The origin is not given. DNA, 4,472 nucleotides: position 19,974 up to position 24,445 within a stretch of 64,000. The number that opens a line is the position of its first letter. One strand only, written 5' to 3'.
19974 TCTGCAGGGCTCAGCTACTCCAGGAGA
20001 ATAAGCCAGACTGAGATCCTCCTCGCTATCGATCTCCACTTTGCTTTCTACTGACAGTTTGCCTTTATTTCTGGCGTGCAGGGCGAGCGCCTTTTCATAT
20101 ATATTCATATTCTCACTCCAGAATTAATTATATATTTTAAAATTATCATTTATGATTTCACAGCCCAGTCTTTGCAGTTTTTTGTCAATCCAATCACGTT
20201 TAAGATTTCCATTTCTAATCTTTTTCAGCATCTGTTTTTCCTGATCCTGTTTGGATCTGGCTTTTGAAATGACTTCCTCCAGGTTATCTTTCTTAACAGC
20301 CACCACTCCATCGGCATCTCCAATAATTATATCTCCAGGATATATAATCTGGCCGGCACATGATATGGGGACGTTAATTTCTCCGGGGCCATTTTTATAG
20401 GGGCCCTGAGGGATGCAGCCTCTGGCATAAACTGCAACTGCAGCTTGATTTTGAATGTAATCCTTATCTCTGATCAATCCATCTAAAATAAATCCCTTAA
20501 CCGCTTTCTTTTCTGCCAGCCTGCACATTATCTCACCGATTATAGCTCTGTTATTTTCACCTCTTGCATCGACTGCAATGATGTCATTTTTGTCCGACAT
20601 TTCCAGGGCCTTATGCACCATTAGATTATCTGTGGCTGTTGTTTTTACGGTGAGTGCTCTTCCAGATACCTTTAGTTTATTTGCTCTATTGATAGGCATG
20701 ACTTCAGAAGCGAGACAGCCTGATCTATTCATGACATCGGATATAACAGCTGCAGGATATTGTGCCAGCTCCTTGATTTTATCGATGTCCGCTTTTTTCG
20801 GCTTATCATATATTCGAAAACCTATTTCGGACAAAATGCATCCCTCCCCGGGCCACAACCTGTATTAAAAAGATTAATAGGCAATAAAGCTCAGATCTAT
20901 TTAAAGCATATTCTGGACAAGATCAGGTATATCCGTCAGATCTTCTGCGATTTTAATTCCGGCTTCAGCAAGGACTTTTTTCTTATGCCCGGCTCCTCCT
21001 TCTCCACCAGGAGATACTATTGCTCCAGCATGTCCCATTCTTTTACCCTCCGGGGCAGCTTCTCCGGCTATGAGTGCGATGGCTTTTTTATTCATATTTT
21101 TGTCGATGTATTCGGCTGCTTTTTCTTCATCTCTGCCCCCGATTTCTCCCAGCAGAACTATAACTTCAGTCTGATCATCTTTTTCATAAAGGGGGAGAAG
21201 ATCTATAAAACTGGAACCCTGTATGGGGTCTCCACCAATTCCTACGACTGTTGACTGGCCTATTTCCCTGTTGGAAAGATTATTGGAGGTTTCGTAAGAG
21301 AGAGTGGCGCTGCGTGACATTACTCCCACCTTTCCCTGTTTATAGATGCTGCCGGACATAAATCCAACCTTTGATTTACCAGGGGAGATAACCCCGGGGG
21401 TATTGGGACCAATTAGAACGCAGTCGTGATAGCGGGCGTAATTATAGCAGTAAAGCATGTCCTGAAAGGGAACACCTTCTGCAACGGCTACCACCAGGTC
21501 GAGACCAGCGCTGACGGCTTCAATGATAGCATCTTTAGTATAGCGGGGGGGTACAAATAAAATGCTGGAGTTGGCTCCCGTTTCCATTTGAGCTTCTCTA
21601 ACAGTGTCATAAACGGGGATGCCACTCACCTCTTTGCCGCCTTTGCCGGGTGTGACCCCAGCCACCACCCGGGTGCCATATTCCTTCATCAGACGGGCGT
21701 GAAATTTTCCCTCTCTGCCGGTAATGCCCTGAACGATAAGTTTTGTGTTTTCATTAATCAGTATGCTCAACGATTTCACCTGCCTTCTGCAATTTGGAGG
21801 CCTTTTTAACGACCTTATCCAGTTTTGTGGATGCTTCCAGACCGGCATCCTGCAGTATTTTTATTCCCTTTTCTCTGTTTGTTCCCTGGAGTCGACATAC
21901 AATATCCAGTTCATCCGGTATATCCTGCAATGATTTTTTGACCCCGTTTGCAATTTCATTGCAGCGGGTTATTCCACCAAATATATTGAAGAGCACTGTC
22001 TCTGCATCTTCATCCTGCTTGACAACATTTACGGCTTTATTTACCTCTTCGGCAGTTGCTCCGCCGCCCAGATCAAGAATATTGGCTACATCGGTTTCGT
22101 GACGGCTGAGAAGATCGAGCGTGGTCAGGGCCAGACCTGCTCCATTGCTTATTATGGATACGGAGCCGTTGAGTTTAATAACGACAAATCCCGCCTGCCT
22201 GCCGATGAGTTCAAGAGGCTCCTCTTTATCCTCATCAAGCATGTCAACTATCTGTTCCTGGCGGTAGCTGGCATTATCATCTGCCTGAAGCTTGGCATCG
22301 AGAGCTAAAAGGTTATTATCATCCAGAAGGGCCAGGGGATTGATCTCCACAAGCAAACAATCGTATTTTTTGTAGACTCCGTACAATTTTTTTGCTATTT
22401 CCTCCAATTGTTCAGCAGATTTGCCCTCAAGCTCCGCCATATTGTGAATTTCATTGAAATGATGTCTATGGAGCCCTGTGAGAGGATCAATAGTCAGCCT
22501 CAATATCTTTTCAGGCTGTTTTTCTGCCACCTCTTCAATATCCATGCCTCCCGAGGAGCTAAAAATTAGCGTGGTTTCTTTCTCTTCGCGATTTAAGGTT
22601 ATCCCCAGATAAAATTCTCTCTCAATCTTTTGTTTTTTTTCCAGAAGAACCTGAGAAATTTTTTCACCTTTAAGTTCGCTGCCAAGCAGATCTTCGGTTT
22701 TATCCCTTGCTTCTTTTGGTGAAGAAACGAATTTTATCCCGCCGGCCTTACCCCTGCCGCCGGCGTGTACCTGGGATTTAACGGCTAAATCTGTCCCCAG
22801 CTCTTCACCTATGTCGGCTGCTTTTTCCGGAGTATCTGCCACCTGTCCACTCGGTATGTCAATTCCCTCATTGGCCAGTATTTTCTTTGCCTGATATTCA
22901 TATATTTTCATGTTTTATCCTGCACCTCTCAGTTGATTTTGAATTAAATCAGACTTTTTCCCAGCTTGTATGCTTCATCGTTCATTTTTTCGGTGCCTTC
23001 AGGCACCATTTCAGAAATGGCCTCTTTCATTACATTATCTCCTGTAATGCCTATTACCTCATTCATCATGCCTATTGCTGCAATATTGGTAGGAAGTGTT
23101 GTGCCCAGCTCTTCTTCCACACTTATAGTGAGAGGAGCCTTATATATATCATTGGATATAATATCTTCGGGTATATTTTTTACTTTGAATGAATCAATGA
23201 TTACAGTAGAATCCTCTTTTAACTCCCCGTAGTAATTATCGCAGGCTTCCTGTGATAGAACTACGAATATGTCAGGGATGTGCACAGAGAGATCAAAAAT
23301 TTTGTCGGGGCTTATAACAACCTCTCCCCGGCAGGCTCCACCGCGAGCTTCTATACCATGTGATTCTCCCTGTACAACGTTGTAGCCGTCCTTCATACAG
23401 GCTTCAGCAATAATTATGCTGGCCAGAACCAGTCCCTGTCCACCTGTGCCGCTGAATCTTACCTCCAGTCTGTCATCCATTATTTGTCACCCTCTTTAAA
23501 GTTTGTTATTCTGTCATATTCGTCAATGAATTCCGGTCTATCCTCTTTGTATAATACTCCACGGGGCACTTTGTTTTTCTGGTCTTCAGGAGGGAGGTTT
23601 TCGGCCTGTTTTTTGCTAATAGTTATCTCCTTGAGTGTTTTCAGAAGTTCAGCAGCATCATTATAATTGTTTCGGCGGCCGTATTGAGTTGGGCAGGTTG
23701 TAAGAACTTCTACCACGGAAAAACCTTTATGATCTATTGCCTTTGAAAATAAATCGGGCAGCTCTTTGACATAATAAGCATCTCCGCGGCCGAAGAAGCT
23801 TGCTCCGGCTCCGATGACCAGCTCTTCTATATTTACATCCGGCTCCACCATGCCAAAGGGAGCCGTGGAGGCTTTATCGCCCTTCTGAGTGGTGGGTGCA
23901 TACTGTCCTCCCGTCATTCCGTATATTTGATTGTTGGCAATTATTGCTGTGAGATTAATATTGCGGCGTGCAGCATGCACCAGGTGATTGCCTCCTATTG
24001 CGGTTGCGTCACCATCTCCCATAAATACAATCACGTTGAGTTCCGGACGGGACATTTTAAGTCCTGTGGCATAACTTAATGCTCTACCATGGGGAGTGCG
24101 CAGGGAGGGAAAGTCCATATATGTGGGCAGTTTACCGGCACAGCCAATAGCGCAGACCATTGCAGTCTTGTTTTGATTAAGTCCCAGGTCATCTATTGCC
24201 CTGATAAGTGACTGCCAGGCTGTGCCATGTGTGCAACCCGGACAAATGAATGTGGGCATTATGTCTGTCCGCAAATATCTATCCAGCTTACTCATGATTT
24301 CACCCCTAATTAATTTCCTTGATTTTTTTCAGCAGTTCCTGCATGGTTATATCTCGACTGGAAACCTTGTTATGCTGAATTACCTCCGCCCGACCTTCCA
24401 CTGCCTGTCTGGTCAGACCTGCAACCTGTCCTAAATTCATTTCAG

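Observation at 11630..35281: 24-kb GntR-centred divergent island encoding an unassigned organic-acid catabolic pathway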

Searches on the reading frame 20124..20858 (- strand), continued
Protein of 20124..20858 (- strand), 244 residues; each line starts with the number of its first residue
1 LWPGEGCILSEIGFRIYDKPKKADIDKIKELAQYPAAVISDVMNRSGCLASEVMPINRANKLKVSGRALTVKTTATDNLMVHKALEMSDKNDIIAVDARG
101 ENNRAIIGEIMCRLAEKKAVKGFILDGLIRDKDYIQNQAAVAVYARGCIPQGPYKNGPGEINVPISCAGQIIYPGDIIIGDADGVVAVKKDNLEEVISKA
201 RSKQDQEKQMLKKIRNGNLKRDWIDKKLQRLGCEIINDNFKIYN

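Call 77: search_solved_structures(query=window:20124-20858:-, max_evalue=1e-10)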
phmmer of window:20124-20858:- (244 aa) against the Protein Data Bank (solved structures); distinct sequences matched with E-value up to 1e-10: 9.
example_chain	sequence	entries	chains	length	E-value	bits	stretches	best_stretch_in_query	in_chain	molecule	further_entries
3noj_A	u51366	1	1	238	1.6e-30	109.6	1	20-230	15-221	4-carboxy-4-hydroxy-2-oxoadipate aldolase/oxaloacetate decarboxylase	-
1j3l_A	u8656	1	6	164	2e-14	56.9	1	60-188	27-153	Demethylmenaquinone Methyltransferase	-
2pcn_A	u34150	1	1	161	8.8e-14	54.8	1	61-193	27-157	S-adenosylmethionine:2-demethylmenaquinone methyltransferase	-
3c8o_A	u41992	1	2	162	1.7e-13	53.8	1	58-187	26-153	Regulator of ribonuclease activity A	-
1vi4_A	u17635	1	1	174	1.6e-12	50.6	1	65-187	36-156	Regulator of ribonuclease activity A protein 1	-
5x15_A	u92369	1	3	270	3.2e-12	49.7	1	84-217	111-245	Putative transferase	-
1nxj_A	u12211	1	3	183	4.7e-12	49.1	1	66-188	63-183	Probable S-adenosylmethionine:2-demethylmenaquinone methyltransferase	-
1q5x_A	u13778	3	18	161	8.7e-12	48.2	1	56-187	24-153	REGULATOR OF RNASE E ACTIVITY A | REGULATOR OF RIBONUCLEASE ACTIVITY A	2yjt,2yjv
3k4i_A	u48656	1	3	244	9.7e-12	48.1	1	91-218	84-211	uncharacterized protein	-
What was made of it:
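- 20124..20858 (-): RraA-like class II pyruvate aldolase / oxaloacetate decarboxylase. Best PDB match is HMG/CHA aldolase 3noj (call 77).
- Closest known: HMG/CHA aldolase LigK/GalC of the protocatechuate/gallate meta-cleavage pathway. Same: The RraA-fold class II pyruvate aldolase / oxaloacetate decarboxylase is the best solved relative (call 77).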

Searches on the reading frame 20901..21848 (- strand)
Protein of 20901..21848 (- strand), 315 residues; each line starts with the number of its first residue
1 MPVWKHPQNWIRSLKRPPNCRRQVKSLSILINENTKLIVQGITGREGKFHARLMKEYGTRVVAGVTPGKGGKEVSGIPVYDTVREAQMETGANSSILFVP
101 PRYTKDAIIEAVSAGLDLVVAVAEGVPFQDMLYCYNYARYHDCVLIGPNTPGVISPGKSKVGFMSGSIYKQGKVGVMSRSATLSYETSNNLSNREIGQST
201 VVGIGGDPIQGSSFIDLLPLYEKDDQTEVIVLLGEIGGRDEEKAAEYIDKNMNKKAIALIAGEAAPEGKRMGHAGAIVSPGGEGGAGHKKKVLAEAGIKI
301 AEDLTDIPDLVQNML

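Call 3: search_protein_families(library=pfam, proteins=[window:20901-21848:-])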
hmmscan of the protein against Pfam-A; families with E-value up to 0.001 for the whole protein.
window:20901-21848:- (315 aa): 4 families
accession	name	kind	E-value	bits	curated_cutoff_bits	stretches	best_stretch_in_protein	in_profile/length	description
PF02629.25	CoA_binding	-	9.3e-26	90.9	22.3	1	32-125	1-97/97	CoA binding domain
PF00549.24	Ligase_CoA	-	1.3e-19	71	24.5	1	177-285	1-115/128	CoA-ligase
PF13607.11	Succ_CoA_lig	-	8.5e-08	32.5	27.4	1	171-309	1-133/138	Succinyl-CoA ligase like flavodoxin domain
PF13380.12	CoA_binding_2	-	1.7e-05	25.7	22.8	1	44-154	13-114/116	CoA binding domain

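Call 6: search_protein_families(library=ncbifam, proteins=[window:20901-21848:-], max_evalue=0.00001)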
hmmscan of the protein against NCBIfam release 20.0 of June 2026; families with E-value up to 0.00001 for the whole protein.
window:20901-21848:- (315 aa): 5 families
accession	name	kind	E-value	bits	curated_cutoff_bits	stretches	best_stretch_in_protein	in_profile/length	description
NF004230.0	PRK05678.1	equivalog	2.9e-118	394.3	336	1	28-314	2-287/291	succinate--CoA ligase subunit alpha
TIGR01019.1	sucCoAalpha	subfamily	3.8e-117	390.8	353.2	1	29-315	1-286/286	succinate--CoA ligase subunit alpha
TIGR02717.1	AcCoA-syn-alpha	equivalog_domain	8.1e-19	67.6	567.15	1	70-312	45-285/447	acetate--CoA ligase alpha subunit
NF045493.1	HydDutCoALig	equivalog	1.7e-08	33.6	1300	1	137-278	117-261/698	4-hydroxybutyrate--CoA ligase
NF004760.0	PRK06091.1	subfamily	6.2e-06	25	433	1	86-264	112-290/555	acyl-CoA synthetase FdrA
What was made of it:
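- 20901..21848 (-): Succinate-CoA ligase alpha subunit (SucD); the true start is probably about 27 codons downstream. NF004230, 394 bits vs cutoff 336; the match starts at residue 28 (call 6)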

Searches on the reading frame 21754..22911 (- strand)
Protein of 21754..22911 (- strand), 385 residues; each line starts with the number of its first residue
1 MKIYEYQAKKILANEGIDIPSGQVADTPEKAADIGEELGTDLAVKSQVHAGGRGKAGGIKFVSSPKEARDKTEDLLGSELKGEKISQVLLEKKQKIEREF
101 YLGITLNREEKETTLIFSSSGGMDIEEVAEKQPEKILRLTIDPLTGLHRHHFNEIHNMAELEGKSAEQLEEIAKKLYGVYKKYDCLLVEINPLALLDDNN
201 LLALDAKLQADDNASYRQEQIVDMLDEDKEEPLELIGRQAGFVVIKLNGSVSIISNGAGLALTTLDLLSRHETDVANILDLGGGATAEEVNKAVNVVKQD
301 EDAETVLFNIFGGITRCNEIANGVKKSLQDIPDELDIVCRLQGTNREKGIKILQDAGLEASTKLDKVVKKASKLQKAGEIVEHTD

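Call 4: search_protein_families(library=pfam, proteins=[window:21754-22911:-])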
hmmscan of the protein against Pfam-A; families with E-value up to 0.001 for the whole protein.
window:21754-22911:- (385 aa): 4 families
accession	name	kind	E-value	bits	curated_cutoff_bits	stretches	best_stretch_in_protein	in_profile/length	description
PF08442.15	ATP-grasp_2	-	4.2e-66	222.9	29.5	1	2-194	1-201/202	ATP-grasp domain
PF00549.24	Ligase_CoA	-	1.8e-21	77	24.5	1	254-371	1-125/128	CoA-ligase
PF24948.1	Citrate_synth_N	-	2e-16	60.5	83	1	39-218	51-228/232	ATP-citrate synthase ATP-grasp domain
PF13549.11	ATP-grasp_5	-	2.6e-09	37.2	27.6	1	4-208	11-219/221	ATP-grasp domain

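Call 7: search_protein_families(library=ncbifam, proteins=[window:21754-22911:-], max_evalue=0.00001)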
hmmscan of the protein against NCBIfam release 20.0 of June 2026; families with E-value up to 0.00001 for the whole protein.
window:21754-22911:- (385 aa): 3 families
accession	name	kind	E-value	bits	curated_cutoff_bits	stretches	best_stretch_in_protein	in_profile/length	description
NF001913.0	PRK00696.1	equivalog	9.2e-127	423.2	370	1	1-375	1-385/388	ADP-forming succinate--CoA ligase subunit beta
TIGR01016.1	sucCoAbeta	subfamily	2.8e-123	411.7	375.55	1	1-371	1-381/386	succinate-CoA ligase subunit beta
NF010647.0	PRK14046.1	equivalog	7.2e-100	334.8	604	1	1-371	1-378/392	malate--CoA ligase subunit beta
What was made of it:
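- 21754..22911 (-): Succinate-CoA ligase beta subunit (SucC). NF001913 423 bits vs cutoff 370; malate-CoA ligase model 335 vs 604, not passed (call 7)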

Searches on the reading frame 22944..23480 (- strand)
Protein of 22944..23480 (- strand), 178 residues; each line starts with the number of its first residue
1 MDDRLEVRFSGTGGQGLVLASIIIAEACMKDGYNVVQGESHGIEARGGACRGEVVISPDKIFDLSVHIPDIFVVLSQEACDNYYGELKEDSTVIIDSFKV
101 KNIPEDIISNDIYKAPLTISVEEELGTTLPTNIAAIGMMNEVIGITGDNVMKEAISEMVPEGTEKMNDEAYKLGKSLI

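Call 4: search_protein_families(library=pfam, proteins=[window:22944-23480:-])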
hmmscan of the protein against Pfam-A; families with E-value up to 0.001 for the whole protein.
window:22944-23480:- (178 aa): 1 family
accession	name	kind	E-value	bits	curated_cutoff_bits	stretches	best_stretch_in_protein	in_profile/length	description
PF01558.24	POR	-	2.6e-25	90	27.4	1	13-174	1-171/173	Pyruvate ferredoxin/flavodoxin oxidoreductase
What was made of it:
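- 22944..23480 (-): 2-oxoacid:ferredoxin oxidoreductase gamma subunit. PF01558 (call 4)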

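Call 7: search_protein_families(library=ncbifam, proteins=[window:22944-23480:-], max_evalue=0.00001)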
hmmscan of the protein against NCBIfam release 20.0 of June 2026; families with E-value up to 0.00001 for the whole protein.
window:22944-23480:- (178 aa): 20 families
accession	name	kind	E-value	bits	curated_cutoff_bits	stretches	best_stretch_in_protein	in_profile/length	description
NF006323.0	PRK08537.1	equivalog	2.2e-44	151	235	1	4-177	2-177/181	2-oxoacid:ferredoxin oxidoreductase subunit gamma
NF006211.0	PRK08338.1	equivalog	6.6e-29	100.6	239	1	6-174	2-164/170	2-oxoacid:ferredoxin oxidoreductase subunit gamma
NF006275.0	PRK08441.1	equivalog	3.1e-21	75.7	216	1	5-176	3-176/185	2-oxoglutarate-acceptor oxidoreductase subunit OorC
NF005325.0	PRK06853.1-5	equivalog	2.3e-19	69.9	230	1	5-176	4-189/192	indolepyruvate oxidoreductase subunit beta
NF005323.0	PRK06853.1-3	equivalog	1.2e-17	64.5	238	1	4-105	6-105/197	indolepyruvate oxidoreductase subunit beta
TIGR03710.1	OAFO_sf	subfamily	2.4e-16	59.5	482.75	1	5-165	2-158/561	2-oxoacid:acceptor oxidoreductase subunit alpha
TIGR02175.1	PorC_KorC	subfamily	4.3e-16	59.2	81.1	1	5-174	2-171/177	2-oxoacid:acceptor oxidoreductase, gamma subunit, pyruvate/2-ketoisovalerate family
NF005322.0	PRK06853.1-2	equivalog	2.1e-15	57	237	1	4-176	5-191/197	indolepyruvate oxidoreductase subunit beta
NF005324.0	PRK06853.1-4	equivalog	9.8e-15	54.9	222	1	7-176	5-187/196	indolepyruvate oxidoreductase subunit beta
TIGR03334.1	IOR_beta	equivalog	3.1e-13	50.1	205.8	1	7-99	3-95/189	indolepyruvate ferredoxin oxidoreductase subunit beta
NF040683.1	PorC_Meth_Thtga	equivalog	9.5e-12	45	270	1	5-174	2-169/177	pyruvate synthase subunit PorC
NF010632.0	PRK14029.1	equivalog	2e-11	43.9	335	1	5-160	2-162/185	pyruvate/ketoisovalerate ferredoxin oxidoreductase subunit gamma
NF006321.0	PRK08534.1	equivalog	2.1e-11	43.8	225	1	6-171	3-170/181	pyruvate ferredoxin oxidoreductase subunit gamma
NF004917.0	PRK06274.1-3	equivalog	1.5e-09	38.1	284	1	7-61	5-58/203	indolepyruvate oxidoreductase subunit beta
NF045762.1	PhenlGlyoxDHPadE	equivalog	2.5e-09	37.3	300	1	6-156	3-156/187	NADH-dependent phenylglyoxylate dehydrogenase subunit gamma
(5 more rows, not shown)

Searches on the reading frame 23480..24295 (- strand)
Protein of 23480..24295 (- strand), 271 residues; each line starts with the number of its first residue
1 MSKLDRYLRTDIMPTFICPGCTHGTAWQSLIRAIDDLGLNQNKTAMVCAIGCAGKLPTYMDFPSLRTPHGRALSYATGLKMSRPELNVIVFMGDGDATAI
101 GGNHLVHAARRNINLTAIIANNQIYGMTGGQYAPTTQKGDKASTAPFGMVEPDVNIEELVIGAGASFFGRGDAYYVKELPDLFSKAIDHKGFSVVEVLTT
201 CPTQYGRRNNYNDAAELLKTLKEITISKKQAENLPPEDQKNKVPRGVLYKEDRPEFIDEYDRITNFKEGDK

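Call 4: search_protein_families(library=pfam, proteins=[window:23480-24295:-])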
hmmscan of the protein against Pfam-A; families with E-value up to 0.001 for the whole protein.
window:23480-24295:- (271 aa): 1 family
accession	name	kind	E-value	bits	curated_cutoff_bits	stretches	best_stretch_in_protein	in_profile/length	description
PF02775.26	TPP_enzyme_C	-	1.3e-30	106.6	21.9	1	56-197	18-151/151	Thiamine pyrophosphate enzyme, C-terminal TPP binding domain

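Call 7: search_protein_families(library=ncbifam, proteins=[window:23480-24295:-], max_evalue=0.00001)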
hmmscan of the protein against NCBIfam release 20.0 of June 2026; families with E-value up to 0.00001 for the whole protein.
window:23480-24295:- (271 aa): 14 families
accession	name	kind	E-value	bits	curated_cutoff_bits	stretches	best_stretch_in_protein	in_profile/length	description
NF007207.0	PRK09628.1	equivalog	7.4e-80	268.5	364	1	4-267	5-269/277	2-oxoglutarate ferredoxin oxidoreductase subunit beta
NF008820.0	PRK11866.1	equivalog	1.1e-63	215.3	402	1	13-265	14-266/287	2-oxoacid ferredoxin oxidoreductase subunit beta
TIGR02177.1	PorB_KorB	subfamily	8.4e-59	199.4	261.9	1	18-260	4-256/286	2-oxoacid:acceptor oxidoreductase, beta subunit, pyruvate/2-ketoisovalerate family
NF041171.1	Oxoac_fdxbeta_Archa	equivalog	2.5e-55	187.9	423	1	18-205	6-193/296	2-oxoacid:ferredoxin oxidoreductase subunit beta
NF008821.0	PRK11869.1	equivalog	6e-55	186.1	438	1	11-259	10-256/286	2-oxoacid ferredoxin oxidoreductase subunit beta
TIGR03336.1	IOR_alpha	equivalog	9.9e-17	60.5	650.9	1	13-204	354-534/595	indolepyruvate ferredoxin oxidoreductase subunit alpha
NF008818.0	PRK11864.1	subfamily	3.6e-14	52.6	405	1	17-205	20-212/300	3-methyl-2-oxobutanoate dehydrogenase subunit beta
NF008819.1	PRK11865.1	equivalog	1.2e-12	47.7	405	1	17-216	20-225/300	pyruvate synthase subunit PorB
NF045766.1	PhenlGlyoxDHPadI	equivalog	4.3e-08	32.3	700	1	83-205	230-358/443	NADH-dependent phenylglyoxylate dehydrogenase subunit beta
NF045792.1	OxalOxredbeta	equivalog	2.8e-07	29.9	590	1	84-154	100-170/311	oxalate oxidoreductase subunit beta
NF005485.1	PRK07092.1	equivalog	3.8e-07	29.3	493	1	70-200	399-519/523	benzoylformate decarboxylase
TIGR03846.1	sulfopy_beta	equivalog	5.6e-07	29.6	221.5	1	70-141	45-116/182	sulfopyruvate decarboxylase subunit beta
NF004813.0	PRK06163.1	equivalog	5.9e-07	29.4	240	1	70-141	60-131/202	hypothetical protein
NF005760.0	PRK07586.1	equivalog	7.4e-07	28.5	363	1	70-198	388-513/514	acetolactate synthase large subunit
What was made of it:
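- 23480..24295 (-): 2-oxoacid:ferredoxin oxidoreductase beta subunit (TPP-binding). PF02775; KorB model 268 bits vs cutoff 364 (calls 4, 7)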
